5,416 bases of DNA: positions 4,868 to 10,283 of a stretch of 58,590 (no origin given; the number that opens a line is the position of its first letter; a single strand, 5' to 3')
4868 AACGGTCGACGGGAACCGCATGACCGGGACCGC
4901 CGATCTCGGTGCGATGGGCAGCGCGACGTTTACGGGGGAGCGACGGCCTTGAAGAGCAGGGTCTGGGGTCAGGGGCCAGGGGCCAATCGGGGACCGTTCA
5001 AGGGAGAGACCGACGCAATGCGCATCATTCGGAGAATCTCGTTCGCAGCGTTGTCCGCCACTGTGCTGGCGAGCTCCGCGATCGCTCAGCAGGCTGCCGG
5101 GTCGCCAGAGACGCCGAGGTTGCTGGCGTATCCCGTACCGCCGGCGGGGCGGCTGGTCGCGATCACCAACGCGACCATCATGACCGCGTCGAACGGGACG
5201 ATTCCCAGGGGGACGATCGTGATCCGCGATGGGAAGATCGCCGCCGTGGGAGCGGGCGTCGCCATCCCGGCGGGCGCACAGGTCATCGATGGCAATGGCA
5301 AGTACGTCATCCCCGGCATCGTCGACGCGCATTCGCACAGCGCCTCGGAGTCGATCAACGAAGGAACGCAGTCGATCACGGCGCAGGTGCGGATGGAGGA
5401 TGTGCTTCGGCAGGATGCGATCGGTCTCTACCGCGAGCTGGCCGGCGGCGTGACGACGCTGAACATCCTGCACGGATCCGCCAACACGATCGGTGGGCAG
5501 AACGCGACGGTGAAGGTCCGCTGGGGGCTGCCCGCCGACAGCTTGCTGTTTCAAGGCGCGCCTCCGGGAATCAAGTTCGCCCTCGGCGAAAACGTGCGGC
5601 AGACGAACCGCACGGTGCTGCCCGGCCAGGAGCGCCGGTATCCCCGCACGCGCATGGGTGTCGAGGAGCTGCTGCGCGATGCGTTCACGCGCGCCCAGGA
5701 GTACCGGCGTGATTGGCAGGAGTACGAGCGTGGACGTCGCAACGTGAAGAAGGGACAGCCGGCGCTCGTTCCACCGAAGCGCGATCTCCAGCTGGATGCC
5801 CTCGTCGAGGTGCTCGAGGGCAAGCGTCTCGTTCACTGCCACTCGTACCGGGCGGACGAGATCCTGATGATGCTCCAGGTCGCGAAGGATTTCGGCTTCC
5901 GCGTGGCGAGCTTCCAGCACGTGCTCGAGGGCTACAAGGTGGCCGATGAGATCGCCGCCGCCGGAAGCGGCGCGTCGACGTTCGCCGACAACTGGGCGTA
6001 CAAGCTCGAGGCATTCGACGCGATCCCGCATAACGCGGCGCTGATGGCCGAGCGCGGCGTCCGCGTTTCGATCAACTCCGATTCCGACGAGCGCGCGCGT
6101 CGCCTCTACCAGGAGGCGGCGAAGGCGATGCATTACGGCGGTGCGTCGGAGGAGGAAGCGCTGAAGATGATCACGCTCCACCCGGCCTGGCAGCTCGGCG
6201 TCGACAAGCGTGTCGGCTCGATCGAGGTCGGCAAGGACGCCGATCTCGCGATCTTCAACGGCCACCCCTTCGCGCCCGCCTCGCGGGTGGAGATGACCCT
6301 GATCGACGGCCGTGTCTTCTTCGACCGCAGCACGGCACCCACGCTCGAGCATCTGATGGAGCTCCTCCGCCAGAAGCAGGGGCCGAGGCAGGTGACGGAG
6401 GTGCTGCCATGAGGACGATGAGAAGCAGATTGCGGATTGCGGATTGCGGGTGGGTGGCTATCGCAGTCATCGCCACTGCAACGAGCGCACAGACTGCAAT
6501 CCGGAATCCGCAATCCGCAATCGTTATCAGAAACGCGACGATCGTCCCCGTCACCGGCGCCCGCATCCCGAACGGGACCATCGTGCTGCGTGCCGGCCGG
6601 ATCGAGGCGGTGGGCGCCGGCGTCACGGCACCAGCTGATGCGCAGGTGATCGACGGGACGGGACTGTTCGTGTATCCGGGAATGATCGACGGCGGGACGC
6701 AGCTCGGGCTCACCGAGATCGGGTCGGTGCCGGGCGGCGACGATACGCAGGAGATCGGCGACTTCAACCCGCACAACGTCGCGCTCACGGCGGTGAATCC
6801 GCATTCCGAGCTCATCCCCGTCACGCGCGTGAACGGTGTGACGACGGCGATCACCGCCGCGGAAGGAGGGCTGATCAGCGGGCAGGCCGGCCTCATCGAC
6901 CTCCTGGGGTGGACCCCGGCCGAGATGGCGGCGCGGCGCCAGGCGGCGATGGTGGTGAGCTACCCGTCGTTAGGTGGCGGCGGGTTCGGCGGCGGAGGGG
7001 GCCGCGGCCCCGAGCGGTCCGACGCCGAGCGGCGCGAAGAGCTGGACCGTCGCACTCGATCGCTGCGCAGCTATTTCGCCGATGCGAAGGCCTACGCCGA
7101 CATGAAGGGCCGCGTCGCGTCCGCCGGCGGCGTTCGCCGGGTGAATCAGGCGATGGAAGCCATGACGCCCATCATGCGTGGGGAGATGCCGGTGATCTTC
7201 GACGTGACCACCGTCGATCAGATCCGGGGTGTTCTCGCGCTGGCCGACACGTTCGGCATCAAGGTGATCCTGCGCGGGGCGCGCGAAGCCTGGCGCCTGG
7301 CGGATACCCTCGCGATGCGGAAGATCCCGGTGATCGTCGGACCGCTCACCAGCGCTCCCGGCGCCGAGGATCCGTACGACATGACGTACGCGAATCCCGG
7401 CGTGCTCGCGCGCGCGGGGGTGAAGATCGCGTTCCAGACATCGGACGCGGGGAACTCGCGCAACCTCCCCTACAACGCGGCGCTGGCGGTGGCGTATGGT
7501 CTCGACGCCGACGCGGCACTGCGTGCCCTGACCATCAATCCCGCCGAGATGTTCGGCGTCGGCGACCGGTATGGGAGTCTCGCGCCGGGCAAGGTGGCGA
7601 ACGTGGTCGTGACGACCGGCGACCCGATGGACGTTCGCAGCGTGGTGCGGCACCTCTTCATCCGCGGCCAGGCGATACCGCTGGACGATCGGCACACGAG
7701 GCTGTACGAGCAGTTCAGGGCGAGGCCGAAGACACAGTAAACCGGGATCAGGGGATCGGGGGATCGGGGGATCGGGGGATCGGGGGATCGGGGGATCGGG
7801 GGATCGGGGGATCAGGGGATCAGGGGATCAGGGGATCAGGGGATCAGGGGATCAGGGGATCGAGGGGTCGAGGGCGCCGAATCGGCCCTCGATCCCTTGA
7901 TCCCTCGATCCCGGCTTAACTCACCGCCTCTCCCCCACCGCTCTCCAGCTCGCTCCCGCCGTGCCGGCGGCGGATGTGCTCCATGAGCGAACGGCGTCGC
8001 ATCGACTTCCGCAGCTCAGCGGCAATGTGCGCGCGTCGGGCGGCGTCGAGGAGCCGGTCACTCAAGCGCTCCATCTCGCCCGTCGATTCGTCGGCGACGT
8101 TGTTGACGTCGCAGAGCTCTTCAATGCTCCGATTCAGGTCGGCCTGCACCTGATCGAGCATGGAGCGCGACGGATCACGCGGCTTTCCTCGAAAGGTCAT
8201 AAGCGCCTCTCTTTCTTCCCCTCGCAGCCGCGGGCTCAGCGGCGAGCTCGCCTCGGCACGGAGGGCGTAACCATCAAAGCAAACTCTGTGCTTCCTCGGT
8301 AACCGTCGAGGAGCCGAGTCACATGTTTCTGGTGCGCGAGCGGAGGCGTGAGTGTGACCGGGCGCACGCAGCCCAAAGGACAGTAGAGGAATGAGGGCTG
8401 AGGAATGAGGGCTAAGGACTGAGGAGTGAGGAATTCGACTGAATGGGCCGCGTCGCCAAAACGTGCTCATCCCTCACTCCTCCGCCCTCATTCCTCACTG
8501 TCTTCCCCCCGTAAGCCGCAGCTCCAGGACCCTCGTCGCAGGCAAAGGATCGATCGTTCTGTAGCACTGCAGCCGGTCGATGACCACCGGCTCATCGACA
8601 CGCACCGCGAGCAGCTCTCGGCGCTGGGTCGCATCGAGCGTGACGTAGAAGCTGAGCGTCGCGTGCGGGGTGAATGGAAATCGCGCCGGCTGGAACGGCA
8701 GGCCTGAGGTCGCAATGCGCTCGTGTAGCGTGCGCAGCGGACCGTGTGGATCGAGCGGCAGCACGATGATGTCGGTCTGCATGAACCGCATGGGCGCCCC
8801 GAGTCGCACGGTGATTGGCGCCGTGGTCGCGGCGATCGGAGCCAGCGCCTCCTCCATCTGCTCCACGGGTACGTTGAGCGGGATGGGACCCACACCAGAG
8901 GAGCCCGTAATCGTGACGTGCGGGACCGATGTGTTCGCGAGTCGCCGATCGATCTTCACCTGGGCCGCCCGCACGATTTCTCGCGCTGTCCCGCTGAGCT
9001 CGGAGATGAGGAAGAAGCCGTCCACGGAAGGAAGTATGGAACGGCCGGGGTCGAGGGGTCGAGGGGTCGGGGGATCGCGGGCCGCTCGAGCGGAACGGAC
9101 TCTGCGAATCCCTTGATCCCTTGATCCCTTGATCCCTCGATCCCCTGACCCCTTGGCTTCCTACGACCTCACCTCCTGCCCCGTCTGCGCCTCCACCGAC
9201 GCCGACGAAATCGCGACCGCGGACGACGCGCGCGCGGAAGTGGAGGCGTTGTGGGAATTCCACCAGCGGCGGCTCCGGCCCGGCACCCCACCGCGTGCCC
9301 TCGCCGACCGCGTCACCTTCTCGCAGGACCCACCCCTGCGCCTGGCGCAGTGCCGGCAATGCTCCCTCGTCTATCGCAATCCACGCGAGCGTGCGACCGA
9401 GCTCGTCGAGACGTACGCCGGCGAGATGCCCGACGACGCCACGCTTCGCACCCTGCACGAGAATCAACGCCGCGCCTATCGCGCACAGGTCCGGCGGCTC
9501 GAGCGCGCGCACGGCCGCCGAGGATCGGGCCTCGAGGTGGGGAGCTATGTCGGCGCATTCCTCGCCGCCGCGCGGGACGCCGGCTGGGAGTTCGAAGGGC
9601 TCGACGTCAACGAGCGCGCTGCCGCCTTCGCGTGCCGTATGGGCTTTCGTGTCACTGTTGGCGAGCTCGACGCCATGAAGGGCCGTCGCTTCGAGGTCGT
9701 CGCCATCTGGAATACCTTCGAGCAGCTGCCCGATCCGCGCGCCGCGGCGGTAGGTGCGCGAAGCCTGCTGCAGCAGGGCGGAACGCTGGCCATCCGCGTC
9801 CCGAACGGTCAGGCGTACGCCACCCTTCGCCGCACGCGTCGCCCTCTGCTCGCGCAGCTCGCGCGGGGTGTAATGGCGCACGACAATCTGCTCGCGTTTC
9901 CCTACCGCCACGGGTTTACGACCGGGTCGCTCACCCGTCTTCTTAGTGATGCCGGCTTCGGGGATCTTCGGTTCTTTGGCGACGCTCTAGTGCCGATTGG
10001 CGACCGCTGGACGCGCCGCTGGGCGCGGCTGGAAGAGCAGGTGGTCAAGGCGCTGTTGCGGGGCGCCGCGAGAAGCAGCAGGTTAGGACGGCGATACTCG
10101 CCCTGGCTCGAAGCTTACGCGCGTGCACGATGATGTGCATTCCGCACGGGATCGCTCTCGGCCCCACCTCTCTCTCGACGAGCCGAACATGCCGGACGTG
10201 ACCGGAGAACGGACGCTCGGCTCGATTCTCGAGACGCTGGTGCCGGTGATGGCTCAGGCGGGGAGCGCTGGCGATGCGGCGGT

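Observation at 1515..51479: Widespread gene-boundary palindromes whose arms are short tandem repeats (7-, 8- or 9-nt units) in at least six sequence classes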

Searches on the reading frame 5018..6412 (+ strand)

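Call 45: search_protein_families(library=pfam, proteins=[window:5018-6412:+], max_evalue=0.0001)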
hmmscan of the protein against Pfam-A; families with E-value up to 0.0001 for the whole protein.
window:5018-6412:+ (464 aa): 2 families
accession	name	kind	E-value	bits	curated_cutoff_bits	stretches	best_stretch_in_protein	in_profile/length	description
PF07969.17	Amidohydro_3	-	1.3e-19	71.5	29.7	1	376-434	407-471/472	Amidohydrolase family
PF01979.26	Amidohydro_1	-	3.4e-18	66.4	25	1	96-433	1-344/345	Amidohydrolase family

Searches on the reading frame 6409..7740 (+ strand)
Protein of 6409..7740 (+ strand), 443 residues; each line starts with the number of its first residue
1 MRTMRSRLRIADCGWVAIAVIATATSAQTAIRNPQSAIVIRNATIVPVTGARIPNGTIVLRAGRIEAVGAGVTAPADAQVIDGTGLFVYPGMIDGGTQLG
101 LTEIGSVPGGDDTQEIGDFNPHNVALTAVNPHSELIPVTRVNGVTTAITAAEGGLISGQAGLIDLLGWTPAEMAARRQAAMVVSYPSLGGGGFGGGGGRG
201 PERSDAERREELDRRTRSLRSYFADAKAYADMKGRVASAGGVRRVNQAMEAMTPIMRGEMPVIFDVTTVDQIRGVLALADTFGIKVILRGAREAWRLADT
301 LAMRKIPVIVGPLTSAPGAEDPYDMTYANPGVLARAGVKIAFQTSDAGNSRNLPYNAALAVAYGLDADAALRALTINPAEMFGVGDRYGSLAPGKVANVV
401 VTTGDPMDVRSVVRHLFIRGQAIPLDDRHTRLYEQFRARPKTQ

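Call 33: find_related_loci(query=window:6454-7740:+, collection=metagenome_contigs, flank=10000)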
Query window:6454-7740:+ (428 aa) in metagenome_contigs; peptide patterns used: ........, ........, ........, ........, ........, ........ (x = any residue, [..] = any of these).
600 stretches matched a pattern (row limit reached: there are more); 451 encode a relative of the query (tblastn E <= 1e-3); the best 80 are kept; 80 distinct loci.
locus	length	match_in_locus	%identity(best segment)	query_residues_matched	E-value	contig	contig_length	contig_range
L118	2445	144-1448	87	1-428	0e+0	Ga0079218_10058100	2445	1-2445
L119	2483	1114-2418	86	1-428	0e+0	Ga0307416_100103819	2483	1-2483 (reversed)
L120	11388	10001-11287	84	1-427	0e+0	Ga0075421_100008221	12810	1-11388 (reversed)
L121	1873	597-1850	68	5-426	0e+0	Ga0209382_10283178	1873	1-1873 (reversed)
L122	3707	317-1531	69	24-426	0e+0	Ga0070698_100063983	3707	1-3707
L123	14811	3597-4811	68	23-426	3e-178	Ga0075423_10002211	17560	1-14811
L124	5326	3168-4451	66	1-427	1e-180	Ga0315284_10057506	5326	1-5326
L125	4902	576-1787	68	24-426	0e+0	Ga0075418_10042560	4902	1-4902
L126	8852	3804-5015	68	24-426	5e-177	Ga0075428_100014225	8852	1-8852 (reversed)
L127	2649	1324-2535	68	23-426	0e+0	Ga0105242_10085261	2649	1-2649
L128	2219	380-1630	67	5-426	0e+0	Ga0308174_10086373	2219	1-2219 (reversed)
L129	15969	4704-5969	66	1-426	5e-176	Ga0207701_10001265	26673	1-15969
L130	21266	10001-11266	66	1-426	5e-176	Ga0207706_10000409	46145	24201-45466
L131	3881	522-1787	65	1-426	0e+0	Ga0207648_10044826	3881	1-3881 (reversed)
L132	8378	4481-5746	66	1-426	4e-176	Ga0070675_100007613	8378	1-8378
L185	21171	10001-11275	42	8-425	4e-104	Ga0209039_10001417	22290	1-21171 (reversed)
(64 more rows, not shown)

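Call 42: search_protein_families(library=pfam, proteins=[window:6409-7740:+], max_evalue=0.001)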
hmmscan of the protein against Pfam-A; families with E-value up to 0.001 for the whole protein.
window:6409-7740:+ (443 aa): 2 families
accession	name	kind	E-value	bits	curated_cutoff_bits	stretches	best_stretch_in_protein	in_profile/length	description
PF01979.26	Amidohydro_1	-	1.5e-11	44.6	25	1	332-420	238-342/345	Amidohydrolase family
PF07969.17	Amidohydro_3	-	6.8e-08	32.8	29.7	1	365-421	407-469/472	Amidohydrolase family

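Call 70: find_homologous_proteins(query=L185:10001-11275:+, max_evalue=1e-150)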
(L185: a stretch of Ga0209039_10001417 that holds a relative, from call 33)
Query L185:10001-11275:+ (425 aa): 2547 proteins with E <= 1e-150 among 8000 candidates; the best 120 are listed.
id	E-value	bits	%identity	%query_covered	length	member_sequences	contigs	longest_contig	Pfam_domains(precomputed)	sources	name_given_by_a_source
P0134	4.6e-277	936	100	100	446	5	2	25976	PF07969.18,PF01979.27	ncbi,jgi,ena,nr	ncbi:MAG TPA: amidohydrolase family protein [Terriglobia bacterium]|nr:amidohydrolase family protein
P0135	1.3e-254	862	92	98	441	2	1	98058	PF07969.18,PF01979.27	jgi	jgi:imidazolonepropionase-like amidohydrolase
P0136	1.4e-254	862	92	98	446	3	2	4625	PF07969.18,PF01979.27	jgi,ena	-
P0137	1.6e-250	849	93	96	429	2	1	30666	PF07969.18,PF01979.27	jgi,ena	-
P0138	2.4e-249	845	91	97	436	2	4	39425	PF07969.18,PF01979.27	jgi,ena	jgi:imidazolonepropionase-like amidohydrolase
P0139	2.7e-249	845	90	100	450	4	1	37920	PF07969.18,PF01979.27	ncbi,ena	-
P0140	3.0e-249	845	91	100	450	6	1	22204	PF07969.18,PF01979.27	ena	-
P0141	2.6e-248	842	91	97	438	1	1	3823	PF07969.18,PF01979.27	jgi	-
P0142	1.3e-246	836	89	100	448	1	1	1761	PF07969.18,PF01979.27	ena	-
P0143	1.6e-245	833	88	100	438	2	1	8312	PF07969.18,PF01979.27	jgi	-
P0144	1.7e-244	829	89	97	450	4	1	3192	PF07969.18,PF01979.27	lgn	-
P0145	2.7e-244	829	89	97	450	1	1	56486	PF07969.18,PF01979.27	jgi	-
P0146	2.7e-244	829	89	97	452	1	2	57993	PF07969.18,PF01979.27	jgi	jgi:imidazolonepropionase-like amidohydrolase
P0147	9.4e-244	827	89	100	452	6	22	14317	PF07969.18,PF01979.27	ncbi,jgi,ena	ncbi:MAG: amidohydrolase family protein [Terriglobia bacterium]|jgi:imidazolonepropionase-like amido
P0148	2.0e-242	822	90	97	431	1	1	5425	PF07969.18,PF01979.27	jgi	jgi:imidazolonepropionase-like amidohydrolase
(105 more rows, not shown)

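Call 71: find_encoding_contigs(protein=P0135, flank=10000, max_places=1)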
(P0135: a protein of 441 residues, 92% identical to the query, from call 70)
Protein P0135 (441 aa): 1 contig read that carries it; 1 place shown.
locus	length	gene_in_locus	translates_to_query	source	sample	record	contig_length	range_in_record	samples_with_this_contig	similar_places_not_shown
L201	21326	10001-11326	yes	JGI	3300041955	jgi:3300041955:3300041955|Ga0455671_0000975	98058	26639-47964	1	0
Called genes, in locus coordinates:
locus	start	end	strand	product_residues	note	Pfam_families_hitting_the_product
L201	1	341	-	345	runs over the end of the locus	-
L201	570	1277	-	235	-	PF01797:Y1_Tnp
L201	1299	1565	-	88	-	-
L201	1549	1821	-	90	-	-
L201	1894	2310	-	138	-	PF19860:DUF6334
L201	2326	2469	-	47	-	-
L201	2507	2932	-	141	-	PF14106:DUF4279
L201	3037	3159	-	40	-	-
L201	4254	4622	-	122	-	PF13646:HEAT_2 (weak)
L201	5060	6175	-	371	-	PF03264:Cytochrom_NNT (faint), PF22113:Mtrc-MtrF_II-IV_dom (faint), PF14522:Cytochrome_C7 (faint), PF13435:Cytochrome_C554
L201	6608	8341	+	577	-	PF01979:Amidohydro_1, PF07969:Amidohydro_3 (weak)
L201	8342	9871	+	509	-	PF07969:Amidohydro_3 (weak), PF01979:Amidohydro_1, PF07969:Amidohydro_3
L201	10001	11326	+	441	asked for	PF01979:Amidohydro_1, PF07969:Amidohydro_3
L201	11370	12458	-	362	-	PF00701:DHDPS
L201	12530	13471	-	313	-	PF01436:NHL (faint), PF08450:SGL (faint), PF17170:DUF5128 (weak)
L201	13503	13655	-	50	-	-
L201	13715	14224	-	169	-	PF05899:Cupin_3 (faint), PF00190:Cupin_1 (weak), PF07883:Cupin_2 (weak)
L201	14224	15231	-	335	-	PF01408:GFO_IDH_MocA, PF02894:GFO_IDH_MocA_C (weak), PF22725:GFO_IDH_MocA_C3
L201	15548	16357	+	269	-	PF04199:Cyclase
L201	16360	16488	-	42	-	-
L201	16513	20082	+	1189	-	PF01074:Glyco_hydro_38N, PF09261:Alpha-mann_mid, PF07748:Glyco_hydro_38C, PF17677:Glyco_hydro38C2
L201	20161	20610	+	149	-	PF03544:TonB_C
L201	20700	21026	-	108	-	PF06379:RhaT (weak)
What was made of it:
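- A Y1_Tnp gene exists in Terriglobia locus L201 (call 71).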

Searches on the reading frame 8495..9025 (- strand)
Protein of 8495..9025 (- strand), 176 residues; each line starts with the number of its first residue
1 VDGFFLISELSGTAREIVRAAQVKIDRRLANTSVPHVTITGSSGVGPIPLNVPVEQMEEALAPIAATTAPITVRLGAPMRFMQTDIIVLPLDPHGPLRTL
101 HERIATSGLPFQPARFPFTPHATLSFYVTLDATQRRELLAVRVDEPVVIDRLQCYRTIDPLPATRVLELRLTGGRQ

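Call 42: search_protein_families(library=pfam, proteins=[window:8495-9025:-], max_evalue=0.001)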
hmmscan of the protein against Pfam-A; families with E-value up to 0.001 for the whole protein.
window:8495-9025:- (176 aa): 2 families
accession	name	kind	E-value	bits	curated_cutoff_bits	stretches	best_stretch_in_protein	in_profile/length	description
PF13563.12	2_5_RNA_ligase2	-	6.9e-16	59.1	27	1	18-156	9-147/152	2'-5' RNA ligase superfamily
PF02834.22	LigT_PEase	-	1.6e-05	25.4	23.3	0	95-140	9-55/87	LigT like Phosphoesterase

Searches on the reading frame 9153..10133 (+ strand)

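Call 42: search_protein_families(library=pfam, proteins=[window:9153-10133:+], max_evalue=0.001)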
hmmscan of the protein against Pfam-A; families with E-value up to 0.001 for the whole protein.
window:9153-10133:+ (326 aa): 3 families
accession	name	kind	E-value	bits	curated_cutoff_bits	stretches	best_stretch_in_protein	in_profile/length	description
PF13489.12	Methyltransf_23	-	1.1e-14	55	27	1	102-269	2-159/164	Methyltransferase domain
PF08242.18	Methyltransf_12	-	3.1e-06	28.2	30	1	127-212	1-98/98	Methyltransferase domain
PF08241.18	Methyltransf_11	-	0.00037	21.5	21.2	1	127-214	1-95/95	Methyltransferase domain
